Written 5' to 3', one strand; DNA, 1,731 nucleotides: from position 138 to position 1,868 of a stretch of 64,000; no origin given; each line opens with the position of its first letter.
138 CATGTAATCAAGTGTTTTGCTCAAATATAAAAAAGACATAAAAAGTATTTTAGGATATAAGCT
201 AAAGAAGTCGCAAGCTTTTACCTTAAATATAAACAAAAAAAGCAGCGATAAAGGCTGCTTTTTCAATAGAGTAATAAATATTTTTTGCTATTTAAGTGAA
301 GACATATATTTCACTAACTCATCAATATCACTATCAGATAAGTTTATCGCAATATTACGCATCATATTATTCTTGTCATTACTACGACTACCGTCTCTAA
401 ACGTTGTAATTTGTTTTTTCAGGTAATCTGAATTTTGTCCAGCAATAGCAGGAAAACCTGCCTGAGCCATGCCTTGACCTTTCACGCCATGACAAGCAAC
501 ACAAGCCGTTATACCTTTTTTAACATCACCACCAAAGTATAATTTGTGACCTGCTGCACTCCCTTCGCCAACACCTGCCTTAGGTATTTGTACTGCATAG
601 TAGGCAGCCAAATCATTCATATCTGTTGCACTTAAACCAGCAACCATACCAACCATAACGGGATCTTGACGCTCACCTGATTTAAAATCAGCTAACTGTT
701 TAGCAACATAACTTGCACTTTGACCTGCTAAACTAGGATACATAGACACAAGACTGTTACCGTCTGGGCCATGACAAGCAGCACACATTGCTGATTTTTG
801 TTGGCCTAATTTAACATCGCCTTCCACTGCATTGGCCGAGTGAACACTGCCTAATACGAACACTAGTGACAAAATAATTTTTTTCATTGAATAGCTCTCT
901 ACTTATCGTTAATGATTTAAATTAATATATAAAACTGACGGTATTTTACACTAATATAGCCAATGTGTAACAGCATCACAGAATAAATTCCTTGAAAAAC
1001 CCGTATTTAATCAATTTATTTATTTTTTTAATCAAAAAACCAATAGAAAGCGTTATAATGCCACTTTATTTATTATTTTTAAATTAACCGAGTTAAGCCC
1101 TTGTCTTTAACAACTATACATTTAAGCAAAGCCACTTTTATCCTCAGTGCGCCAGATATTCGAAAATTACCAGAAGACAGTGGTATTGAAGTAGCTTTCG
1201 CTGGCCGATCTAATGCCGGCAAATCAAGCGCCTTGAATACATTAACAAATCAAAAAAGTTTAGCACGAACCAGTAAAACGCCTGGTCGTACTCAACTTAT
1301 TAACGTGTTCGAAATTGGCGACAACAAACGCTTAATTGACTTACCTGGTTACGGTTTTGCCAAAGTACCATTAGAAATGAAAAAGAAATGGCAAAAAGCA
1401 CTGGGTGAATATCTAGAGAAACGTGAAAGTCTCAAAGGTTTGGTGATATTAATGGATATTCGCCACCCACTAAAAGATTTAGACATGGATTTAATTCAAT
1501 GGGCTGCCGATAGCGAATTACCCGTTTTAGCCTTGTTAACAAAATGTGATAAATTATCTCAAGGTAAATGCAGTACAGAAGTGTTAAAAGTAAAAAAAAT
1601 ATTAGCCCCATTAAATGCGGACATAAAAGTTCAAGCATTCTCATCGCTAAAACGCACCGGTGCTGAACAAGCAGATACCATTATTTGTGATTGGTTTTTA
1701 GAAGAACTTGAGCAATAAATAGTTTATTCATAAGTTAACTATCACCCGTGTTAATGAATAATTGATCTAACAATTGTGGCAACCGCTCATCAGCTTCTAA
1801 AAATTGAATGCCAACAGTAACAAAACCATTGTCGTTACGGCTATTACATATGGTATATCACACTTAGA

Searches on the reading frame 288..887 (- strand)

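Call 7: search_protein_families(library=pfam, proteins=[window:288-887:-])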
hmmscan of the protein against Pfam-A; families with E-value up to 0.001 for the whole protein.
window:288-887:- (199 aa): 2 families
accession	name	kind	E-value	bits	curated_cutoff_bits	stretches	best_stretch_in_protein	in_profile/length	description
PF00034.26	Cytochrom_C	-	1.1e-19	71.9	21.3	2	128-199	11-90/90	Cytochrome c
PF13442.11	Cytochrome_CBB3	-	3.5e-13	50.1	27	2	128-195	13-68/68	Cytochrome C oxidase, cbb3-type, subunit III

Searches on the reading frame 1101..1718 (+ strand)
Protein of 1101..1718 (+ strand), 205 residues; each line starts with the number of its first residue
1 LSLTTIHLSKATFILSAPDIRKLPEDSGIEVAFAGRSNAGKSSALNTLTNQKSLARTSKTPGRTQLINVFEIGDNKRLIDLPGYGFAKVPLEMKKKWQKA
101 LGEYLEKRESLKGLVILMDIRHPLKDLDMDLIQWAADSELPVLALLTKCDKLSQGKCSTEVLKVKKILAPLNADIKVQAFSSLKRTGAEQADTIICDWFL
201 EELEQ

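Call 7: search_protein_families(library=pfam, proteins=[window:1101-1718:+])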
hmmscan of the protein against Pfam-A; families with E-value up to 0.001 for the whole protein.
window:1101-1718:+ (205 aa): 4 families
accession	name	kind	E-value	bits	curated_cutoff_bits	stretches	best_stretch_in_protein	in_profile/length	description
PF01926.29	MMR_HSR1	-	2.4e-18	66.8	21.9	1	30-148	1-113/113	50S ribosome-binding GTPase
PF02421.24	FeoB_N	-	2.2e-06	27.7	27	1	30-189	2-150/156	Ferrous iron transport protein B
PF03193.22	RsgA_GTPase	-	0.00015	22.1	30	0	31-83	109-167/174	RsgA GTPase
PF09439.16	SRPRB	-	0.0008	19.3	25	0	31-119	6-81/178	Signal recognition particle receptor beta subunit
